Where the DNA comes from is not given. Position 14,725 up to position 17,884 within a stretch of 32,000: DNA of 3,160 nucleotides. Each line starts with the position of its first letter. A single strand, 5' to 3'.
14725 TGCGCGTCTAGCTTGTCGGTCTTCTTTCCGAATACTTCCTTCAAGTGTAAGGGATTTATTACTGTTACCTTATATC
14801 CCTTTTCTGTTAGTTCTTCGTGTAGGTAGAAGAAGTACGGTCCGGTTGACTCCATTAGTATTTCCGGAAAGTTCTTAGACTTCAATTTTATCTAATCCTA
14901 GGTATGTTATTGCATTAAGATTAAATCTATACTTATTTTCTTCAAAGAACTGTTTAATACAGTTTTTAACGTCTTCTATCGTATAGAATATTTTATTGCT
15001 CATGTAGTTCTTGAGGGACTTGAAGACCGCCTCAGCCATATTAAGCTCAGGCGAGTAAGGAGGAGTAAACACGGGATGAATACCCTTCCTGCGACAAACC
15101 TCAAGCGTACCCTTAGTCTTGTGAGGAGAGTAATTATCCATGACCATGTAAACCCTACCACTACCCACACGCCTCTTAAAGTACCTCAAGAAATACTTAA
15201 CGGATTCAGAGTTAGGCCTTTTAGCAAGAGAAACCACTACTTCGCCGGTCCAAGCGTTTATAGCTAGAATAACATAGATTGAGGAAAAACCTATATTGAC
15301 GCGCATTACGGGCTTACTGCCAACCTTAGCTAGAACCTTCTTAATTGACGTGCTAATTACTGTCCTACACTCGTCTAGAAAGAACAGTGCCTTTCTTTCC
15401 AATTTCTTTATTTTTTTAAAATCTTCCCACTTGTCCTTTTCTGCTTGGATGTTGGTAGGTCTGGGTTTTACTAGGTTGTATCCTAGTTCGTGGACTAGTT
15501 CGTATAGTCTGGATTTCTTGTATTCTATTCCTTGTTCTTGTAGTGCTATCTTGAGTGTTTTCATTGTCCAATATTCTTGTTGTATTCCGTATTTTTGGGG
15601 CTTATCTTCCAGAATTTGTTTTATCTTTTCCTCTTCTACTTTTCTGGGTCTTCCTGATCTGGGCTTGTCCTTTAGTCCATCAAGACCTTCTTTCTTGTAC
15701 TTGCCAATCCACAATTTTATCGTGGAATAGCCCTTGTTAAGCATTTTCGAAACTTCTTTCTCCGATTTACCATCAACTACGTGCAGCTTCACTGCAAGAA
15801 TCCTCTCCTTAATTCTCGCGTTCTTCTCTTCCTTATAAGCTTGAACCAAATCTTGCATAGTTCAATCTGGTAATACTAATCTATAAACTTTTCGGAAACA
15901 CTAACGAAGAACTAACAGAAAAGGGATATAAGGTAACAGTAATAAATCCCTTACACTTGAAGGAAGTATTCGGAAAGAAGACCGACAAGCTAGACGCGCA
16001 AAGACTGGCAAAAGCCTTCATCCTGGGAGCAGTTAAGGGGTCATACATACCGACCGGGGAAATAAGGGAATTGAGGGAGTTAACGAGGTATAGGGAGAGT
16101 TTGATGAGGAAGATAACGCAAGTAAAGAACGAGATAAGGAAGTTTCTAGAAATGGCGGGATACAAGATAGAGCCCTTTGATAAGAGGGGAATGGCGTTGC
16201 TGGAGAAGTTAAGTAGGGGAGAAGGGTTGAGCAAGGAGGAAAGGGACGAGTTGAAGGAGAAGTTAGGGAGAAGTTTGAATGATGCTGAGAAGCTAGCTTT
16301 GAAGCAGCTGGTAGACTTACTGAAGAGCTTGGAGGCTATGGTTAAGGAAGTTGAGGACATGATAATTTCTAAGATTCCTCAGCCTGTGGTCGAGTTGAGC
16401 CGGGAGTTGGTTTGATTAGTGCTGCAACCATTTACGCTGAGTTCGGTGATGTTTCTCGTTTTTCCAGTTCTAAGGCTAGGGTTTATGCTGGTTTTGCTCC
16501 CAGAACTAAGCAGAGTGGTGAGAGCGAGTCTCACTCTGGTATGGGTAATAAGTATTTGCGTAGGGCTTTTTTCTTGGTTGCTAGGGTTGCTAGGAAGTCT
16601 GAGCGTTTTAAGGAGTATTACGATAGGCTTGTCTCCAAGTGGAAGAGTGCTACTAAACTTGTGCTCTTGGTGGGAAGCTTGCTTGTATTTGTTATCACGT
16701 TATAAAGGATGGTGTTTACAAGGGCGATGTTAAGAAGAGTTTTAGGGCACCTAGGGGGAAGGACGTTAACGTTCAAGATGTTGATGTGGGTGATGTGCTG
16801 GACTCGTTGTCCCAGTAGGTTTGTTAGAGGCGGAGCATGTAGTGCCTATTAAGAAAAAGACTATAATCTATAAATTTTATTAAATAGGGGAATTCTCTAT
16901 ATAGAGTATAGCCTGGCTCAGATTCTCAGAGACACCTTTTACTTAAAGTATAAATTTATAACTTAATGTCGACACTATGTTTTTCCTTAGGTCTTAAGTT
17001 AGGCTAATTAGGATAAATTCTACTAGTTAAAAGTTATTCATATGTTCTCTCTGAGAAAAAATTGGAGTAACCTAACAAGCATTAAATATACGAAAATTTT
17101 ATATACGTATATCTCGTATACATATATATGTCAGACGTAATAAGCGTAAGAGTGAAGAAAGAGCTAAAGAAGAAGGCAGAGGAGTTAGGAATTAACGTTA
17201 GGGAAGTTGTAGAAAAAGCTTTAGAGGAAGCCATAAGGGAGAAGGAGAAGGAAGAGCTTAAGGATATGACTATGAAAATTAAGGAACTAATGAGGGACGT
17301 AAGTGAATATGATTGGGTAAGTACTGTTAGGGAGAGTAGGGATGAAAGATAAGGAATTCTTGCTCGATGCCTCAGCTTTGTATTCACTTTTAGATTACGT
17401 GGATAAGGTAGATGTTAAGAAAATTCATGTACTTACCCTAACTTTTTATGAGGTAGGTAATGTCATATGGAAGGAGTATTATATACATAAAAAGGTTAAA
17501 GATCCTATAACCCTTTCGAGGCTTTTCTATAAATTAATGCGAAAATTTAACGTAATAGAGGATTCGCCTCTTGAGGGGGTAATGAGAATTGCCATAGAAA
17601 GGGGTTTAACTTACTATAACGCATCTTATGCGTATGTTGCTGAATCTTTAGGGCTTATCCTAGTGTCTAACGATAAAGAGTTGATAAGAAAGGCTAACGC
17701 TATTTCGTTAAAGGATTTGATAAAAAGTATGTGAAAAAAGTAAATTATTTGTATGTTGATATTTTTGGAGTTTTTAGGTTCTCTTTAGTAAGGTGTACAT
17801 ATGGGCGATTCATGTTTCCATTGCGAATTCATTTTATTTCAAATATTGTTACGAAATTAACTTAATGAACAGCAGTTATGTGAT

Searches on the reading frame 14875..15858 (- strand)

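Call 15: search_protein_families(library=pfam, proteins=[window:14875-15858:-], max_evalue=0.001)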
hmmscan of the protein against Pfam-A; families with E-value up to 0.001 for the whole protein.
window:14875-15858:- (327 aa): 10 families
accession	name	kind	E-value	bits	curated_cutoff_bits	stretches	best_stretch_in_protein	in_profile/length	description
PF13358.12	DDE_3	-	1.2e-21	77.5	28.6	1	158-297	2-145/146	DDE superfamily endonuclease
PF13592.12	HTH_33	-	3.3e-13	49.5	25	1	94-150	2-59/60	Winged helix-turn helix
PF13565.12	HTH_32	-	9.6e-13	48.9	33.7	1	46-121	1-72/73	Homeodomain-like domain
PF13551.12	HTH_29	-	2.9e-09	37.3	28.1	1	25-77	6-61/64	Winged helix-turn helix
PF13384.12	HTH_23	-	5.4e-08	32.9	24.6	1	14-63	2-50/50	Homeodomain-like domain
PF13518.12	HTH_28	-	3.3e-07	30.7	25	1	18-70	1-52/52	Helix-turn-helix domain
PF00665.32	rve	-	1.9e-05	25.3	32.6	1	186-270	16-102/102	Integrase core domain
PF06056.18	Terminase_5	-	0.00015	22.1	20.3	0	32-74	15-57/58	Putative ATPase subunit of terminase (gpP-like)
PF25787.1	HTH_SB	-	0.00019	21.6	43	1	22-58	15-50/53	Sleeping Beauty transposase HTH domain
PF03184.25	DDE_1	-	0.00073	19.6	22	0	221-303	60-147/177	DDE superfamily endonuclease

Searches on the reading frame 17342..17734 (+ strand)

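Call 15: search_protein_families(library=pfam, proteins=[window:17342-17734:+], max_evalue=0.001)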
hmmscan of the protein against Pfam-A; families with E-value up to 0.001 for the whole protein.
window:17342-17734:+ (130 aa): 1 family
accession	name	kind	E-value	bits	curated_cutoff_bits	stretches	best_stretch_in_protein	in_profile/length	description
PF01850.27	PIN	-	7.2e-06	27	23.6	1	23-118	28-118/120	PIN domain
